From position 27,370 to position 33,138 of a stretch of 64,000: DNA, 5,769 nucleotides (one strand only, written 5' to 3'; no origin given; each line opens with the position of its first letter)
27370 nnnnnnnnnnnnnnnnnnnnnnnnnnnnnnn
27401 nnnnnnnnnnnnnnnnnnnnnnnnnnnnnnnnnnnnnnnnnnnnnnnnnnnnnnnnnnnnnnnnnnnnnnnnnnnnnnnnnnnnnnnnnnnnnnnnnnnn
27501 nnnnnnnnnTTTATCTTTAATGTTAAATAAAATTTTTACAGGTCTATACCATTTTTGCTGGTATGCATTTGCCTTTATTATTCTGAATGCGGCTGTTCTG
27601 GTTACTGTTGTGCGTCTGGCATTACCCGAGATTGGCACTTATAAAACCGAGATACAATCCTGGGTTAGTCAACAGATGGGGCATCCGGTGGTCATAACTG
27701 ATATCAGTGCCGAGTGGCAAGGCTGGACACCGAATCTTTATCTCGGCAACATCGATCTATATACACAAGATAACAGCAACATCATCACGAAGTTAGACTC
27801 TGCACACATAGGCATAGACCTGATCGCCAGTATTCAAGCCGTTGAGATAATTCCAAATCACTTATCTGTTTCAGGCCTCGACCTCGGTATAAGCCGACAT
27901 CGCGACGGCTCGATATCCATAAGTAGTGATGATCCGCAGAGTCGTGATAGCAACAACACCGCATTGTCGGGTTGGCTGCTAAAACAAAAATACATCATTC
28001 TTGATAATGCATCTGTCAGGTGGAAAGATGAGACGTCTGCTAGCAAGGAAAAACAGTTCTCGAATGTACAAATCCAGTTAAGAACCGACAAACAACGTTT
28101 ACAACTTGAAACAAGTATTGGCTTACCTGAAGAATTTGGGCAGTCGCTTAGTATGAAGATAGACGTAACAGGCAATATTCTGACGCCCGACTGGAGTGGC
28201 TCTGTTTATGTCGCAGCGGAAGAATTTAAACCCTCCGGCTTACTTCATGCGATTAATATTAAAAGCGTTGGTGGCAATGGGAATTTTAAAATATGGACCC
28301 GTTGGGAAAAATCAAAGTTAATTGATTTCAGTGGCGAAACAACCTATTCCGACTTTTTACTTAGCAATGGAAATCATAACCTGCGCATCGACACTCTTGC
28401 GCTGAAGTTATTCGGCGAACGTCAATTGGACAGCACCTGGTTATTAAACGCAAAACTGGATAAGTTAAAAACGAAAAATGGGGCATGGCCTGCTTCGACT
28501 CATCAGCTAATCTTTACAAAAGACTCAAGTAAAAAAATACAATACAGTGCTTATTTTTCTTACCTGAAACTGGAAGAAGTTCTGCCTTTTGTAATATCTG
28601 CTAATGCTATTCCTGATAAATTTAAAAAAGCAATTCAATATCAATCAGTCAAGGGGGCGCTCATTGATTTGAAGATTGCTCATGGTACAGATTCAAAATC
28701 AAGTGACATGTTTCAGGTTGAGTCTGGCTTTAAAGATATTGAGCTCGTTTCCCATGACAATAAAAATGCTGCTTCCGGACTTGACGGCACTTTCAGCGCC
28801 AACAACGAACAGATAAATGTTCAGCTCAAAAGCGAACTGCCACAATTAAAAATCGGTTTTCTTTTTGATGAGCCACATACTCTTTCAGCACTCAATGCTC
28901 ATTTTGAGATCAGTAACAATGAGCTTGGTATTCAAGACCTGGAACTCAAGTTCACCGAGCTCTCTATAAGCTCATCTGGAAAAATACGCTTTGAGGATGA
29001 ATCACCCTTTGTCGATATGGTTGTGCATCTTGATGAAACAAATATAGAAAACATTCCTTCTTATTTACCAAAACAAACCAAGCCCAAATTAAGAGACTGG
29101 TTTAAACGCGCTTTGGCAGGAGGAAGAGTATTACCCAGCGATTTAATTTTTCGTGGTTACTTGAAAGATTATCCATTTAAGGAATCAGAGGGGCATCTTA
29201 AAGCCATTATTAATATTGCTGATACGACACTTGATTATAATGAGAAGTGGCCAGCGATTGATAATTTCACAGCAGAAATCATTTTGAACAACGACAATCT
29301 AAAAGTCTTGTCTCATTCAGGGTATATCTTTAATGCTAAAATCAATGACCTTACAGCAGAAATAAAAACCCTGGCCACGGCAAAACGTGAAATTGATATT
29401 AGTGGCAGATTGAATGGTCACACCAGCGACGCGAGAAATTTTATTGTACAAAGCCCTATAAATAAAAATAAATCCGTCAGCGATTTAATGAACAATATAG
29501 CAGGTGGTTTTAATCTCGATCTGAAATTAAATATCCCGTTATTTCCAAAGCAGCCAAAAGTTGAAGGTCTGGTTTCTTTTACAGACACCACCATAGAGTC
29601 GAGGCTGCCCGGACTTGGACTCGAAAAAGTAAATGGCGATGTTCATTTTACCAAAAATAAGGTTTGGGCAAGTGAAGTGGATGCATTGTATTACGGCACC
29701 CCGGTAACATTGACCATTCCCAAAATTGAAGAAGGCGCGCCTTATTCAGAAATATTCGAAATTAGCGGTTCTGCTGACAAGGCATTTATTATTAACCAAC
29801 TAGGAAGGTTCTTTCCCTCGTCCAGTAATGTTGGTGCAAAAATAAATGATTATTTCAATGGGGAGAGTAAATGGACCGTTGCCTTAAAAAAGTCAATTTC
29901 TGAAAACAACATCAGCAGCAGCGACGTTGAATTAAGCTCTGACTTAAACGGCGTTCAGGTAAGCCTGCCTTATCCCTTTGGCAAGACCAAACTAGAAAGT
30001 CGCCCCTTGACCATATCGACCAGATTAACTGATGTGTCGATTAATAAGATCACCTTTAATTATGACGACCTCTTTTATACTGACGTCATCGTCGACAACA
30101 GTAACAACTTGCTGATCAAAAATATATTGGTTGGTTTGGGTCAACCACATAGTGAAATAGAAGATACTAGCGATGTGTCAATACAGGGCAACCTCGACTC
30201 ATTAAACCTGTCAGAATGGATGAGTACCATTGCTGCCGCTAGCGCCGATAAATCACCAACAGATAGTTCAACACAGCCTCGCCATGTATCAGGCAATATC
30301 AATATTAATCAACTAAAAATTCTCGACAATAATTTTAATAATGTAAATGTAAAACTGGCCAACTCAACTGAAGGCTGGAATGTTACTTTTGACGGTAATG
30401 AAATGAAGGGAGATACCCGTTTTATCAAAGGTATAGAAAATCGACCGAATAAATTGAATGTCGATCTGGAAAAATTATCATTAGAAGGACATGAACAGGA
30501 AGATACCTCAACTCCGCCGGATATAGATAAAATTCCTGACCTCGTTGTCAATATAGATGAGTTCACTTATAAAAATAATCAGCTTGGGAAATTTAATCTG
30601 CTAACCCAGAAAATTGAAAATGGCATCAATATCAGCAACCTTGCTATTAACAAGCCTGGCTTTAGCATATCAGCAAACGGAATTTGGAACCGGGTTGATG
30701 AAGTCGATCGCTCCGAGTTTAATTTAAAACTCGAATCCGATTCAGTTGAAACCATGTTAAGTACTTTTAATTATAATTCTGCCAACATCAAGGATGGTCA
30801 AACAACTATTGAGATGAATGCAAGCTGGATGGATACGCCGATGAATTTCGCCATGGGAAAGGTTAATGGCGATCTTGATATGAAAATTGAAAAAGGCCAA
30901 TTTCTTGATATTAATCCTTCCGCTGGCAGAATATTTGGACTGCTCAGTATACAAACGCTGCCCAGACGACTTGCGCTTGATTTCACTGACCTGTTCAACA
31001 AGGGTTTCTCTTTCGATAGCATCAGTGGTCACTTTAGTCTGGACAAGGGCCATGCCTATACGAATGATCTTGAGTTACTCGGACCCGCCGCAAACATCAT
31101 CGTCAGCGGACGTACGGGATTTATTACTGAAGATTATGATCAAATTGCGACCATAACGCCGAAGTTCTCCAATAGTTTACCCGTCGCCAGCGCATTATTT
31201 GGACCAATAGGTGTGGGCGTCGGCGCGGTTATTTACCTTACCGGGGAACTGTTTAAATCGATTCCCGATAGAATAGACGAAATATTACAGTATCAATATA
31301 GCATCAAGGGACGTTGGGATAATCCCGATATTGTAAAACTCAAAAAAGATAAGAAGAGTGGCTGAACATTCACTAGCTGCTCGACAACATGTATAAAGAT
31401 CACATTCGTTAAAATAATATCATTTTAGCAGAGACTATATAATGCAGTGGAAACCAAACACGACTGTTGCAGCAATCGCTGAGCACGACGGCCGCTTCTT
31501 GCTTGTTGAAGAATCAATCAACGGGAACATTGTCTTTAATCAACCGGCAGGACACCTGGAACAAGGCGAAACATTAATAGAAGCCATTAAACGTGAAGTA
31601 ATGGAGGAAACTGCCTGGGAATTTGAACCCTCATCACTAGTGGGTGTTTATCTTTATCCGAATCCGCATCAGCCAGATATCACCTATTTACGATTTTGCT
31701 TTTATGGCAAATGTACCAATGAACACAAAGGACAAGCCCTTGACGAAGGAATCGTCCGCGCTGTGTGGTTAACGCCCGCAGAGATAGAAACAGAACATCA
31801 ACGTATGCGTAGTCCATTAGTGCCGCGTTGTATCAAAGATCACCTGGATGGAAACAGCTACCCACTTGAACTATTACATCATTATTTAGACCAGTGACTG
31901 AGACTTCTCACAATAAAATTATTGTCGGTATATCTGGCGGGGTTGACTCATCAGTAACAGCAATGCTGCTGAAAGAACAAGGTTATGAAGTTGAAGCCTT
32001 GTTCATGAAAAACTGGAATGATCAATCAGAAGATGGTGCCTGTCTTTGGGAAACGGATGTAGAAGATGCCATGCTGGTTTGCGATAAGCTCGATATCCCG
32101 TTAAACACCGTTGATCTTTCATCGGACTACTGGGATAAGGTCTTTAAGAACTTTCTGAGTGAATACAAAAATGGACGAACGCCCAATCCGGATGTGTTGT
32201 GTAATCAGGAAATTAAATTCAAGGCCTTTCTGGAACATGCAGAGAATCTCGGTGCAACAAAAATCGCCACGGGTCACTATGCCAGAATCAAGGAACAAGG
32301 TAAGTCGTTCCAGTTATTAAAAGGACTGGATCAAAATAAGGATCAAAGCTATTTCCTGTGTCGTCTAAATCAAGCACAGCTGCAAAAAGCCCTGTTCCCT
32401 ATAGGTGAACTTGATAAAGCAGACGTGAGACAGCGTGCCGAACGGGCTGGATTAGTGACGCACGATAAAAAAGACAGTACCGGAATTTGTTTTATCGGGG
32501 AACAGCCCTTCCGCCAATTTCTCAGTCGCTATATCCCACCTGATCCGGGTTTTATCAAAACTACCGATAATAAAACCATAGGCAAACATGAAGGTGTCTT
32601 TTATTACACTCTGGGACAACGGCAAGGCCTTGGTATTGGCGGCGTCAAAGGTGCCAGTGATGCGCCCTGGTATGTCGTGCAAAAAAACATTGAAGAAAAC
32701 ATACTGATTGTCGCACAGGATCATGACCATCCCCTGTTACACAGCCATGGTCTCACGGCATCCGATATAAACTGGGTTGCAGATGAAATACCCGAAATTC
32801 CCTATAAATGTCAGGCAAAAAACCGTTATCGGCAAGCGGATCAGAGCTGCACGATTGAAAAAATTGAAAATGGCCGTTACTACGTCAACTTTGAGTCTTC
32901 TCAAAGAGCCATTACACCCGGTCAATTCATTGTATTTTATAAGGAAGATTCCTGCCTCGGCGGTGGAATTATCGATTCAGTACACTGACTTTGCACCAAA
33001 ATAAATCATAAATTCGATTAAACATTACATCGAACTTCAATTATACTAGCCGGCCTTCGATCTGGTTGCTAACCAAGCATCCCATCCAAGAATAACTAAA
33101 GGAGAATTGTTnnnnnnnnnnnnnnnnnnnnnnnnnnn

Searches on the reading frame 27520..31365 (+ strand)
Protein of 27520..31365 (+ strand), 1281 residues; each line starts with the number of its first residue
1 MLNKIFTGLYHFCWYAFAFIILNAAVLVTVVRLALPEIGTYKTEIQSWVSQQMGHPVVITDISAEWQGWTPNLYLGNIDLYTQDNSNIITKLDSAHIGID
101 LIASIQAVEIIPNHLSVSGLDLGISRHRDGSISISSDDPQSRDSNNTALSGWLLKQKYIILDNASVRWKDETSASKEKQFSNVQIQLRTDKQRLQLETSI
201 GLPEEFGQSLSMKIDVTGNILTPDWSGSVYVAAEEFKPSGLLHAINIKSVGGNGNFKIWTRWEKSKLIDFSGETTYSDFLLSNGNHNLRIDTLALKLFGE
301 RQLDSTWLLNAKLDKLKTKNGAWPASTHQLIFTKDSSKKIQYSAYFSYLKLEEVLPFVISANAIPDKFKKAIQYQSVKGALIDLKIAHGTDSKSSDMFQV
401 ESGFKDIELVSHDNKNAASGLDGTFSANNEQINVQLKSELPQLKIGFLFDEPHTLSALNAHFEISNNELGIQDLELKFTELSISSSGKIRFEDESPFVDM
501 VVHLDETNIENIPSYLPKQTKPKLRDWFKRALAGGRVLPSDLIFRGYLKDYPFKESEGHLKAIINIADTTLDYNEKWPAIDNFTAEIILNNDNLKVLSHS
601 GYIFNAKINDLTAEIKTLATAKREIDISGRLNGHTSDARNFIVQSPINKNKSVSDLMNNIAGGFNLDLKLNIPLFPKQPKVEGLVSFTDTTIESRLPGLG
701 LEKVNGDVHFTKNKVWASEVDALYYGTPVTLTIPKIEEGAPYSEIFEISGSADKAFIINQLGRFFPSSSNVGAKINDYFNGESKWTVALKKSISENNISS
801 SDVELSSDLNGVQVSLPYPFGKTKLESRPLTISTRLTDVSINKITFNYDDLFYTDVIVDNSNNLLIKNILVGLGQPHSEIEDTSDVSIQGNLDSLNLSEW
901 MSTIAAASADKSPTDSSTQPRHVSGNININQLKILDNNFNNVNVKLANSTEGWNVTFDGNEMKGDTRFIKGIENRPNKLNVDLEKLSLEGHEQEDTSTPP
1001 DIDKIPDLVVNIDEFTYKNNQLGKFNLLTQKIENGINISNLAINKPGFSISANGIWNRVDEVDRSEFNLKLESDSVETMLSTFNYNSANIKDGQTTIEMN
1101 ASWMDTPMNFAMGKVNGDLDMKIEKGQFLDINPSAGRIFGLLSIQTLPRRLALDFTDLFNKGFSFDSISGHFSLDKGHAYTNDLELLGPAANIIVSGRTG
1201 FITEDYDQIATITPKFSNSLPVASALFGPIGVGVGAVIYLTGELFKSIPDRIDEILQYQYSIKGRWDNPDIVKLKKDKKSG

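Call 20: search_protein_families(library=pfam, proteins=[window:27520-31365:+], max_evalue=0.0001)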
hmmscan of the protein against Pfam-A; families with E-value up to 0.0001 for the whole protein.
window:27520-31365:+ (1281 aa): 2 families
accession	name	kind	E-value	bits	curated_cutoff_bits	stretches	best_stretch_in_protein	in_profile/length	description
PF13116.12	YhdP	-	2e-231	771.8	46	1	11-1271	9-1224/1224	YhdP protein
PF05359.17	DUF748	-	3.3e-07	29.2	50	1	23-297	24-295/1037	Domain of Unknown Function (DUF748)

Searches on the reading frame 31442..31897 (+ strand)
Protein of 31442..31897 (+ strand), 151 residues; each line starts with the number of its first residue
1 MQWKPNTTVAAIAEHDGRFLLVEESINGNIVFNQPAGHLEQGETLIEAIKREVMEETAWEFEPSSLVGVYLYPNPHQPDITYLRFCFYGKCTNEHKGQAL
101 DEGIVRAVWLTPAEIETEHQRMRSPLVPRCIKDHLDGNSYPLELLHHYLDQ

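Call 21: search_protein_families(library=pfam, proteins=[window:31442-31897:+], max_evalue=0.0001)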
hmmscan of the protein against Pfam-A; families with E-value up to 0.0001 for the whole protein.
window:31442-31897:+ (151 aa): 1 family
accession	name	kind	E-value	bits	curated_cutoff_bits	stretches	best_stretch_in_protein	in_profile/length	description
PF00293.34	NUDIX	-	3.8e-14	53.3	21.1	1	8-124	6-128/134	NUDIX domain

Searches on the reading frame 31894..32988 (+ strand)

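Call 21: search_protein_families(library=pfam, proteins=[window:31894-32988:+], max_evalue=0.0001)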
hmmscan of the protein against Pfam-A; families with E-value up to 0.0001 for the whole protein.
window:31894-32988:+ (364 aa): 5 families
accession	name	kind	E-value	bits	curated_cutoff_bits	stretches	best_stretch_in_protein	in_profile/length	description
PF03054.22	tRNA_Me_trans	-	1e-81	273.9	20.6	1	8-202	2-201/202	tRNA methyl transferase HUP domain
PF20258.4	tRNA_Me_trans_C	-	4.9e-25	88.1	20.6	1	284-360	1-77/77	Aminomethyltransferase beta-barrel domain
PF20259.3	tRNA_Me_trans_M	-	5.9e-22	77.4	27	1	208-275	2-66/66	tRNA methyl transferase PRC-barrel domain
PF02540.23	NAD_synthase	-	3.3e-08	33.4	21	1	3-86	15-90/242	NAD synthase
PF06508.19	QueC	-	2.9e-05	24.1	22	0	8-74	1-67/210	Queuosine biosynthesis protein QueC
